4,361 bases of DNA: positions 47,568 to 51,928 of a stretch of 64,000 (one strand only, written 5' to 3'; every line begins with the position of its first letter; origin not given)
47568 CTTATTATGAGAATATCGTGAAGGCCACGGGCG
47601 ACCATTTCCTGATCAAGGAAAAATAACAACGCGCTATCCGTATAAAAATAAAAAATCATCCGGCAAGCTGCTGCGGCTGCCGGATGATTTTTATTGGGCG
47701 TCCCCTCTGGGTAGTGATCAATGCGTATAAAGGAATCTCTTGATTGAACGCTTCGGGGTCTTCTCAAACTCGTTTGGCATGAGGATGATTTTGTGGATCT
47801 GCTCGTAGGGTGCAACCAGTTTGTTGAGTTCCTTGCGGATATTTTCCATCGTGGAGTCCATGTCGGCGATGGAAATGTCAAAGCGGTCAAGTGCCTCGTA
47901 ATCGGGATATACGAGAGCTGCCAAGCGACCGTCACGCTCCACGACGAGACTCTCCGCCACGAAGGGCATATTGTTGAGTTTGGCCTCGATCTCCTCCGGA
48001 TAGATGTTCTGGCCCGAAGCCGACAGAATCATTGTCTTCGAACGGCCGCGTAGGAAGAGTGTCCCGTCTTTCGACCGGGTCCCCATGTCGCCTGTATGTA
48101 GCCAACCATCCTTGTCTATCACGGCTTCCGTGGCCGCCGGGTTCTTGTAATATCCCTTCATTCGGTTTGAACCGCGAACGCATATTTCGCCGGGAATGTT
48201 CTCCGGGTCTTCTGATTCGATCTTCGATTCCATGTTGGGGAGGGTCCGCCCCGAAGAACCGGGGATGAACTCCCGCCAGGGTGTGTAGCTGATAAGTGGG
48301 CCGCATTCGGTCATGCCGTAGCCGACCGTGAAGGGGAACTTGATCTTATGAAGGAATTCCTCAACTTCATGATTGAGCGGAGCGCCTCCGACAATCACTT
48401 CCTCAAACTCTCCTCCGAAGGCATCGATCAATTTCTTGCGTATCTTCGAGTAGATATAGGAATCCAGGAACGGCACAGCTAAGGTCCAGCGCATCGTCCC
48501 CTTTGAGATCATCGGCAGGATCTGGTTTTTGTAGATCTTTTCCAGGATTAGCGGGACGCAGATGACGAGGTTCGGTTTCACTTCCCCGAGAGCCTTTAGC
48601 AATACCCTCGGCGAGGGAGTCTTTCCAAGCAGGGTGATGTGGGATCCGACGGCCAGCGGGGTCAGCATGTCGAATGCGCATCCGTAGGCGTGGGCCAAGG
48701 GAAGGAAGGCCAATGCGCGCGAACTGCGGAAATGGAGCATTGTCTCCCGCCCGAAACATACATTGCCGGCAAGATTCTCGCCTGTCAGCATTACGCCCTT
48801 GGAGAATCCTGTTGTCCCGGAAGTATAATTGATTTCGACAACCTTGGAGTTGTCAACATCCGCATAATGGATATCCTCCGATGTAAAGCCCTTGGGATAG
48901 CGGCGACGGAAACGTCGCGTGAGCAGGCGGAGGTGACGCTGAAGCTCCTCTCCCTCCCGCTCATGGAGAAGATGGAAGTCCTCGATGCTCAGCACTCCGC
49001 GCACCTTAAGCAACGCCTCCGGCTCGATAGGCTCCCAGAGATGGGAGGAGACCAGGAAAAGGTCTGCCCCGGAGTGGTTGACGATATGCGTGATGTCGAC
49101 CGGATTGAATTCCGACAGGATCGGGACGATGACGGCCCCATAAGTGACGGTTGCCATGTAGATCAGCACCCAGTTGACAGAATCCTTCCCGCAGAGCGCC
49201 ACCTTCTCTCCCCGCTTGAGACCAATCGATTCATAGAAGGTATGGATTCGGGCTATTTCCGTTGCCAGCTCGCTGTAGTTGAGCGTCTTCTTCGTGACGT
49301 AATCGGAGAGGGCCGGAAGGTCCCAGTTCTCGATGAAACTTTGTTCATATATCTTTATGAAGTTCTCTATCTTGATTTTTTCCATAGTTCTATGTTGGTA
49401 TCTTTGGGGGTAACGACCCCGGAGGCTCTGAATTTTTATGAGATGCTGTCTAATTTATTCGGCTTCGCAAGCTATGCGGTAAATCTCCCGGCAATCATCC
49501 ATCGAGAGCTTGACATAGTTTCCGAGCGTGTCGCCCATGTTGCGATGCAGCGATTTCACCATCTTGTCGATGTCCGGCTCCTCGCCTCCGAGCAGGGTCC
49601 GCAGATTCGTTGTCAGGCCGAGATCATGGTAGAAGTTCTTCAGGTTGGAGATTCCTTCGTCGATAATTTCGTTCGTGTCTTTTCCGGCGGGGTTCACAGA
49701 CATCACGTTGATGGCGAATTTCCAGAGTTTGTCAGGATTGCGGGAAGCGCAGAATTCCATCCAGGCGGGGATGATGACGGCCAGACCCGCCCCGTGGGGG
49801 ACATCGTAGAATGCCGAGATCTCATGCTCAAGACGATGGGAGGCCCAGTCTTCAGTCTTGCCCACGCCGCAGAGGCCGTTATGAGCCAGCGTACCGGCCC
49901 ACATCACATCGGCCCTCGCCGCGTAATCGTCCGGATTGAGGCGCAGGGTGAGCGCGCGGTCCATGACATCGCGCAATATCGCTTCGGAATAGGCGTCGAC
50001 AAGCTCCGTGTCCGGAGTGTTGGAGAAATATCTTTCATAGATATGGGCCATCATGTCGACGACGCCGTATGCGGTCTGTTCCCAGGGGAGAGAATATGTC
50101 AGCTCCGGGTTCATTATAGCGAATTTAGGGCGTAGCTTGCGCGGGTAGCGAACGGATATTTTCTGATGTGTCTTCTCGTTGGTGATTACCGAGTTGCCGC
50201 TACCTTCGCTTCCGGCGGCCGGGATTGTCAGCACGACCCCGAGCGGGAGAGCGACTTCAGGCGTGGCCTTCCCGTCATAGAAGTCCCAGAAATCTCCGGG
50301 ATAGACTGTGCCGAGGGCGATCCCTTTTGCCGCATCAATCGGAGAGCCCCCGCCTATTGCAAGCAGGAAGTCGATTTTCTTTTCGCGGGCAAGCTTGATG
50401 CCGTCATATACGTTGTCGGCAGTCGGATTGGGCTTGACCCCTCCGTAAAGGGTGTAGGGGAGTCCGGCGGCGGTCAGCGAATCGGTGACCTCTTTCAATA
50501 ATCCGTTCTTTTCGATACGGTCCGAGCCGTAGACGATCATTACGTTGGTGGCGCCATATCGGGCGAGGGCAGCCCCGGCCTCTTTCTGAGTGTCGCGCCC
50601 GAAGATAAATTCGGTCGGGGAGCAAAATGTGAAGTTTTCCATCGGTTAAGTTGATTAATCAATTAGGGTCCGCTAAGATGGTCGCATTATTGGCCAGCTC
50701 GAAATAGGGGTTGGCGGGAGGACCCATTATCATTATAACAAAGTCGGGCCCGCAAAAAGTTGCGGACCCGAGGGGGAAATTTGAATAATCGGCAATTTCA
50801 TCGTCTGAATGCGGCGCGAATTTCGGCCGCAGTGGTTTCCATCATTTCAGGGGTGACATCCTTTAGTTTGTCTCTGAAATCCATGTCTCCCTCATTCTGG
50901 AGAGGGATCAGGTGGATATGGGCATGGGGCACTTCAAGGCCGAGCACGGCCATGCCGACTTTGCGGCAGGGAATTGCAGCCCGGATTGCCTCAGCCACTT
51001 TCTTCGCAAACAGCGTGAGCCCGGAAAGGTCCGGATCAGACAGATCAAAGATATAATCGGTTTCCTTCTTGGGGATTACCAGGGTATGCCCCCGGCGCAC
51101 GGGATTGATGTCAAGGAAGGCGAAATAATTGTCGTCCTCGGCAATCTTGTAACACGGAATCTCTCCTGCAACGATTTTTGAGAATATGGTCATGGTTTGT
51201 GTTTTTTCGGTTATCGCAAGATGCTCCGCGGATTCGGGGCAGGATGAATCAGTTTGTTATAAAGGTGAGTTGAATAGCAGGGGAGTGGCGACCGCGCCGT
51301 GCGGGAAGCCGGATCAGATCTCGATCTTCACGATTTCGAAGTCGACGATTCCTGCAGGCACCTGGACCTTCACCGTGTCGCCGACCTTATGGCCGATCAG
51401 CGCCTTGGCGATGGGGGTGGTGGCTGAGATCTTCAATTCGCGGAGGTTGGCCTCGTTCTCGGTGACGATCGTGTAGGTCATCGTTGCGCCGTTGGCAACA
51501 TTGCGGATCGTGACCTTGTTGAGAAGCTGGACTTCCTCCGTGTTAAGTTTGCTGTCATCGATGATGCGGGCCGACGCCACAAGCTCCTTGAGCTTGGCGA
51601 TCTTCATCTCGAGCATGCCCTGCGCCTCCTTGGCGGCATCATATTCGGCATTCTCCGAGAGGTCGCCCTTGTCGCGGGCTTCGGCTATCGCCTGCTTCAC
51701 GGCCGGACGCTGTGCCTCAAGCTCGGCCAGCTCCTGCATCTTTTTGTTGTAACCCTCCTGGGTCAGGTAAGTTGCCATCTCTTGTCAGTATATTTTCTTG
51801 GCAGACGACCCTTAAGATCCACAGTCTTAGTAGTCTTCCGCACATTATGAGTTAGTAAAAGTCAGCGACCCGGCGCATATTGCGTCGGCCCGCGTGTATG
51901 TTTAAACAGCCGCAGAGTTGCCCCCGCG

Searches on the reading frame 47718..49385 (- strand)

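Call 36: search_protein_families(library=pfam, proteins=[window:47718-49385:-])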
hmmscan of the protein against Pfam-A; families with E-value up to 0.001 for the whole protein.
window:47718-49385:- (555 aa): 1 family
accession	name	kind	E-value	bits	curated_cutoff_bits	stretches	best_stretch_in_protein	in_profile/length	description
PF00501.34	AMP-binding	-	1.7e-62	211.9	29.9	1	22-413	10-384/384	AMP-binding enzyme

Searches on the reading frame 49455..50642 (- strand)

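Call 36: search_protein_families(library=pfam, proteins=[window:49455-50642:-])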
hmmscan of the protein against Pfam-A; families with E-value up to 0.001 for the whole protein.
window:49455-50642:- (395 aa): 3 families
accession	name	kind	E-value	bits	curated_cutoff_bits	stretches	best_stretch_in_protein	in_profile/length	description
PF00465.25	Fe-ADH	-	6.6e-46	156.4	31.3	1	9-179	1-168/168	Iron-containing alcohol dehydrogenase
PF25137.1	ADH_Fe_C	-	1.9e-31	109.7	27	1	190-390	1-192/194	Fe-containing alcohol dehydrogenase family, C-terminal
PF13685.12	Fe-ADH_2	-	2.6e-09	37.7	28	1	14-110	2-95/149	Iron-containing alcohol dehydrogenase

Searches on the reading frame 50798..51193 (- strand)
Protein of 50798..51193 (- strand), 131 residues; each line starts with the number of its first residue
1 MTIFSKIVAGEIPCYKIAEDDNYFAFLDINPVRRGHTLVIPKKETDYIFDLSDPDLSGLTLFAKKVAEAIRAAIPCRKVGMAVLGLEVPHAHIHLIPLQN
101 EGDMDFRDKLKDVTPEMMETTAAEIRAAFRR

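Call 36: search_protein_families(library=pfam, proteins=[window:50798-51193:-])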
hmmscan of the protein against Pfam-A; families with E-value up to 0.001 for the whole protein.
window:50798-51193:- (131 aa): 2 families
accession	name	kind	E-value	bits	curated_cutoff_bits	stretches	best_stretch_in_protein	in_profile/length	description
PF01230.28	HIT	-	7.2e-19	68.7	21.5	1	10-99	2-96/98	HIT domain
PF11969.13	DcpS_C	-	3.4e-10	40.8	24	1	2-104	2-108/114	Scavenger mRNA decapping enzyme C-term binding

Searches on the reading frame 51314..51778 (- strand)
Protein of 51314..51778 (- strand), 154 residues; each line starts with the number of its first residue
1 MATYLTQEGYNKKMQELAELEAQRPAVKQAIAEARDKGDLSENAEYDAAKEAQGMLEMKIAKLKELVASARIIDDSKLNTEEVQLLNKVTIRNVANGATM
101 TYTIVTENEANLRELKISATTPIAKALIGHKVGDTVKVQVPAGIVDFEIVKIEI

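Call 36: search_protein_families(library=pfam, proteins=[window:51314-51778:-])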
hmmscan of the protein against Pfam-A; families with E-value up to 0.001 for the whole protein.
window:51314-51778:- (154 aa): 2 families
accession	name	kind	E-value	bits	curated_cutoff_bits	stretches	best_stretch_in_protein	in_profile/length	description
PF03449.20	GreA_GreB_N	-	3.4e-25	88.5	24.5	1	4-72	2-71/71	Transcription elongation factor, N-terminal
PF01272.25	GreA_GreB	-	7.7e-24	83.9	26.9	1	80-153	3-76/77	Transcription elongation factor, GreA/GreB, C-term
